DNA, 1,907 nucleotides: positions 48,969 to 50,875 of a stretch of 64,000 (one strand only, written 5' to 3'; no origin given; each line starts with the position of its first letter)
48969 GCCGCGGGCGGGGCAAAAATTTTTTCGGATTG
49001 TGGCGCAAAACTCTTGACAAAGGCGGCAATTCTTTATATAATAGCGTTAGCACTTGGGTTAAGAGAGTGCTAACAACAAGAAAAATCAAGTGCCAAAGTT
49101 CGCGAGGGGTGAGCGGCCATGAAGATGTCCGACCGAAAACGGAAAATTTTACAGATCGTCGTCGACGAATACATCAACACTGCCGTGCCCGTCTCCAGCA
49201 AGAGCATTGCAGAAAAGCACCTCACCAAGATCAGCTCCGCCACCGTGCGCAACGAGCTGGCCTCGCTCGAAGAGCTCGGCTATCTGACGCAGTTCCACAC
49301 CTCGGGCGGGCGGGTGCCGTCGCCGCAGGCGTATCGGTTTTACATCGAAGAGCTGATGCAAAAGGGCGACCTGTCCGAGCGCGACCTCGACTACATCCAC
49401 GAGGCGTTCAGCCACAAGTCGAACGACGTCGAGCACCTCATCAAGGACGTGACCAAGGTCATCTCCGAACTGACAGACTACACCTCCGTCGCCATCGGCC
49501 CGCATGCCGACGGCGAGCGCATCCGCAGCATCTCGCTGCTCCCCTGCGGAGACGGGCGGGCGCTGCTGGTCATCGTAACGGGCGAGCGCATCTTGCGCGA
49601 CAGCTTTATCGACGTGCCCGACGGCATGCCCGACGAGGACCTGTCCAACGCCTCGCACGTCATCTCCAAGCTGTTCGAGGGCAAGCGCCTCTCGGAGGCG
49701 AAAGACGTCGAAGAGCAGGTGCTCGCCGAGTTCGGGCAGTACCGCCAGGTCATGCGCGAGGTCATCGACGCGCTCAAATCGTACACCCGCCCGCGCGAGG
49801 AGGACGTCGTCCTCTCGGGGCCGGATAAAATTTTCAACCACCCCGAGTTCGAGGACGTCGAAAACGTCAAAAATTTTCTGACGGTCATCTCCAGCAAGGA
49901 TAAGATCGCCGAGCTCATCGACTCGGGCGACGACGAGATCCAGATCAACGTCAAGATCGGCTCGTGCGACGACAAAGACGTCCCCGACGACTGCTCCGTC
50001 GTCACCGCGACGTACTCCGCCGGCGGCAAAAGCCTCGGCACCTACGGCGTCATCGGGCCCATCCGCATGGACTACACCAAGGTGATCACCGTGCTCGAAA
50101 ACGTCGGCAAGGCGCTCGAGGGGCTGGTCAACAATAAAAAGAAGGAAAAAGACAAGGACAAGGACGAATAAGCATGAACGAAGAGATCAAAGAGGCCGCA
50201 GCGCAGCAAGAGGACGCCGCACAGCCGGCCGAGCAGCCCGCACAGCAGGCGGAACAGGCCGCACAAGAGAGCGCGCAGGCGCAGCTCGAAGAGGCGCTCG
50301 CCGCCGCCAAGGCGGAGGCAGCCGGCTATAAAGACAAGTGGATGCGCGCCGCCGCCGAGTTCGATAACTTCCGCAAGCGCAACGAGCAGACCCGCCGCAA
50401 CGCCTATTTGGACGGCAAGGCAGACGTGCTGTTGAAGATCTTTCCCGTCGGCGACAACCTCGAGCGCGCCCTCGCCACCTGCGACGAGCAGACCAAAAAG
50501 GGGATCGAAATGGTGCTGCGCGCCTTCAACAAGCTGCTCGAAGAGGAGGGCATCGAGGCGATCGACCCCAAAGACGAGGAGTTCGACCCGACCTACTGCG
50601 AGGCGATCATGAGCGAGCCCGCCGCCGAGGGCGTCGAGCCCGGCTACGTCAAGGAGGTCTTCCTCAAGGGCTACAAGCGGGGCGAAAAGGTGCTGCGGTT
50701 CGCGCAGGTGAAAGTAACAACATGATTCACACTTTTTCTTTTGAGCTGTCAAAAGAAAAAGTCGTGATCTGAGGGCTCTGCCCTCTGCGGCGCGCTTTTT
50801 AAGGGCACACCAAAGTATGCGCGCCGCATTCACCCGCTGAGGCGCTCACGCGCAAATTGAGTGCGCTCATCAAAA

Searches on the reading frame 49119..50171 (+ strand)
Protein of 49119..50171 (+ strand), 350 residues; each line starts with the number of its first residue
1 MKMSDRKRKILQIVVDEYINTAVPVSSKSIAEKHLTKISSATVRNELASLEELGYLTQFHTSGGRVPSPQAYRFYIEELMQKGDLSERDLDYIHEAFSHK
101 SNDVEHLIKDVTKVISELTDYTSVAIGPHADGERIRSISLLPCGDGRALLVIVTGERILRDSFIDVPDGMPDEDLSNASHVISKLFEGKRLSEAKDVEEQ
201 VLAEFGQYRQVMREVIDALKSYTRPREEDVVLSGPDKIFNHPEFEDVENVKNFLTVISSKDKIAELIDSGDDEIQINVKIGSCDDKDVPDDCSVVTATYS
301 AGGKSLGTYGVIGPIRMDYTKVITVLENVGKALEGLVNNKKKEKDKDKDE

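Call 11: search_protein_families(library=pfam, proteins=[window:49119-50171:+])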
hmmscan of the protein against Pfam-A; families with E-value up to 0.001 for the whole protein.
window:49119-50171:+ (350 aa): 2 families
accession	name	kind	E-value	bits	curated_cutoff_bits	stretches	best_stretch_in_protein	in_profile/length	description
PF01628.27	HrcA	-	1.1e-53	182.8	22.2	1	105-323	1-215/215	HrcA protein C terminal domain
PF03444.21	HrcA_DNA-bdg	-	6.3e-06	26.2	21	1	3-73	2-71/79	Winged helix-turn-helix transcription repressor, HrcA DNA-binding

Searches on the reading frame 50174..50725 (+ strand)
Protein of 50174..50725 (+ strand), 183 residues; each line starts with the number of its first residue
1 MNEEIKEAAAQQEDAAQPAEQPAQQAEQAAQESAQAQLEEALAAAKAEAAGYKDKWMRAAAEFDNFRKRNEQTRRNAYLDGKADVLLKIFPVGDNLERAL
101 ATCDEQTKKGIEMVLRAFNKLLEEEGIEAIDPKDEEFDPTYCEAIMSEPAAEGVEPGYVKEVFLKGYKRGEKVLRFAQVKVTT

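Call 10: search_protein_families(library=pfam, proteins=[window:50174-50725:+])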
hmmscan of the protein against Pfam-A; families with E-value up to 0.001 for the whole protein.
window:50174-50725:+ (183 aa): 1 family
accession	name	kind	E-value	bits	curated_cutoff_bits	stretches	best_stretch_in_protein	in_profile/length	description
PF01025.24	GrpE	-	1.4e-40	139.1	25.8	1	25-182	3-164/165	GrpE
